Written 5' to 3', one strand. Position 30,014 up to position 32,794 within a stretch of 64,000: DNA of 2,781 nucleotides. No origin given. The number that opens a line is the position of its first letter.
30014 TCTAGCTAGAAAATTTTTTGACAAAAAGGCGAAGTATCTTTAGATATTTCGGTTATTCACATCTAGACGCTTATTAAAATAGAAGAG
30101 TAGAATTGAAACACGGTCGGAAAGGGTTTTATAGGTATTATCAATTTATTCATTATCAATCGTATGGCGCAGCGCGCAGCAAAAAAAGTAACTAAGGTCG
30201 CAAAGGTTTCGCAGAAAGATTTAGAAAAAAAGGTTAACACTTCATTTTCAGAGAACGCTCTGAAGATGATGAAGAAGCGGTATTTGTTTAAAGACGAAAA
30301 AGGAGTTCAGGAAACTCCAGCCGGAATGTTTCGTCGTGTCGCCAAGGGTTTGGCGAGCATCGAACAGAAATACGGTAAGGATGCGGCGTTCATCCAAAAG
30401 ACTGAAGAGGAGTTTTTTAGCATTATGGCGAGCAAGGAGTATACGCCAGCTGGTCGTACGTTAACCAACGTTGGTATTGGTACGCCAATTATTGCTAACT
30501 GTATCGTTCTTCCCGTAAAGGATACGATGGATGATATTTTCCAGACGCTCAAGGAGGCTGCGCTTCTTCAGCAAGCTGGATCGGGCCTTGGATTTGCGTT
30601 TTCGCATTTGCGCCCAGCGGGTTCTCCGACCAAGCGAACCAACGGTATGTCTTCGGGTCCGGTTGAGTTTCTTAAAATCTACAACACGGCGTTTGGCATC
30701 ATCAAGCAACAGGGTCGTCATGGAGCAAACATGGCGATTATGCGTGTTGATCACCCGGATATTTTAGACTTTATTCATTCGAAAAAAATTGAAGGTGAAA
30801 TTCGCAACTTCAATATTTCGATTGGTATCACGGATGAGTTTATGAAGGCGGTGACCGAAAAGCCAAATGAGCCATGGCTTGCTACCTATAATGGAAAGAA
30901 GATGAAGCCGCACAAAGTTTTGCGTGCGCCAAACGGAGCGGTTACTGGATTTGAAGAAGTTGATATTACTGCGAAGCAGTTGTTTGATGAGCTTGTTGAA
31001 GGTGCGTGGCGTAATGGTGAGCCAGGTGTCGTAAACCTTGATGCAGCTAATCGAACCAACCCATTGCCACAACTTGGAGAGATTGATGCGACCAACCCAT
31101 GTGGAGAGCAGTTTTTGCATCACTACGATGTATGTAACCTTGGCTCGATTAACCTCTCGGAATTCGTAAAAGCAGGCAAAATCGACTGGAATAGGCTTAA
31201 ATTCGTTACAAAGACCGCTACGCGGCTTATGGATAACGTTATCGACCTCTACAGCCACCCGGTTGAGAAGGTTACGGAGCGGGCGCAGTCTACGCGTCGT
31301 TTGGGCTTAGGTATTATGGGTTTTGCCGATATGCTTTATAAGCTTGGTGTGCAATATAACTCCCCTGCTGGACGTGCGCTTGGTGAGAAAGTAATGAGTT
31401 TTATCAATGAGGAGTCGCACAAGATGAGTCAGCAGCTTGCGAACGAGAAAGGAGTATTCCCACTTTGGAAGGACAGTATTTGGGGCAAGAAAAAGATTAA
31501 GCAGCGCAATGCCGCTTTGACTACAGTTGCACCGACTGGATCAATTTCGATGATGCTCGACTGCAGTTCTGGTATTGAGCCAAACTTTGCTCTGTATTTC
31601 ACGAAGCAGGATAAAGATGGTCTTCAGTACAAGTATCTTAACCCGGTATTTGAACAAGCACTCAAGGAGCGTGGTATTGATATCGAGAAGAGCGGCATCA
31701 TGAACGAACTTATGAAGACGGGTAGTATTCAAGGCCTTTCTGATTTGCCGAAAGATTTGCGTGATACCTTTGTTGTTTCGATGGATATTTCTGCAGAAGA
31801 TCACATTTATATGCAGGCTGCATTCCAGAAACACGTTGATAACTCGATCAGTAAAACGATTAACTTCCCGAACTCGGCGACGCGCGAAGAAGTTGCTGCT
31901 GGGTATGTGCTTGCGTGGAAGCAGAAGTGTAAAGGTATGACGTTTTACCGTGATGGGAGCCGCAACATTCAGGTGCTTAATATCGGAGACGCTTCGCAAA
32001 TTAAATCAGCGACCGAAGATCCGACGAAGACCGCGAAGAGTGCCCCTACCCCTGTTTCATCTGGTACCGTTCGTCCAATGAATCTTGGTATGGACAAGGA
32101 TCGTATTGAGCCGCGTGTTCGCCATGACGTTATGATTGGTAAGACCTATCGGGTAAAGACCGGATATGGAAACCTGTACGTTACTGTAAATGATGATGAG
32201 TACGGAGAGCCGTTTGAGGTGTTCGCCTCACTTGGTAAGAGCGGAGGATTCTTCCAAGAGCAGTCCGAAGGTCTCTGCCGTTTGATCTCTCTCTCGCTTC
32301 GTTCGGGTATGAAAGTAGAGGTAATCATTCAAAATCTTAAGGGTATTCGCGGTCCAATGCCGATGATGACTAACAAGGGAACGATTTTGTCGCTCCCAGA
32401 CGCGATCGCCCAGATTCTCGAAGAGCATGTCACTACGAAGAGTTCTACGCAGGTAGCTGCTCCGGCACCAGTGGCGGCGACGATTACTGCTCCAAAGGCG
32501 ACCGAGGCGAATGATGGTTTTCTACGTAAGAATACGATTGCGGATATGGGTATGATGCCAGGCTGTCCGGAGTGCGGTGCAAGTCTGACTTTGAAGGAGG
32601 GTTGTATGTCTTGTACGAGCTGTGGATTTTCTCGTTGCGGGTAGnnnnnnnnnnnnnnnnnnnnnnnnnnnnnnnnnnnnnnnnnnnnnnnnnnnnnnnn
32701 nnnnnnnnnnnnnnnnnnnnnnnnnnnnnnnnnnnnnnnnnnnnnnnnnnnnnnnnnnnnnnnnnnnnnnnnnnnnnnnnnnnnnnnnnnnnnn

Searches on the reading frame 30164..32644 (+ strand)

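Call 57: search_protein_families(library=pfam, proteins=[window:30164-32644:+], max_evalue=0.001)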
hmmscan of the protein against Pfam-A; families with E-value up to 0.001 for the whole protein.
window:30164-32644:+ (826 aa): 3 families
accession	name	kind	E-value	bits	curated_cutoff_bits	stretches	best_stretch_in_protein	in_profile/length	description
PF02867.20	Ribonuc_red_lgC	-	3.5e-127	425.7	23.9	1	112-595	2-523/523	Ribonucleotide reductase, barrel domain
PF12637.14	TSCPD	-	4.6e-22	78.6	22.8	1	661-755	2-87/88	TSCPD domain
PF00317.26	Ribonuc_red_lgN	-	1.2e-19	70.6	28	1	27-105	2-74/77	Ribonucleotide reductase, all-alpha domain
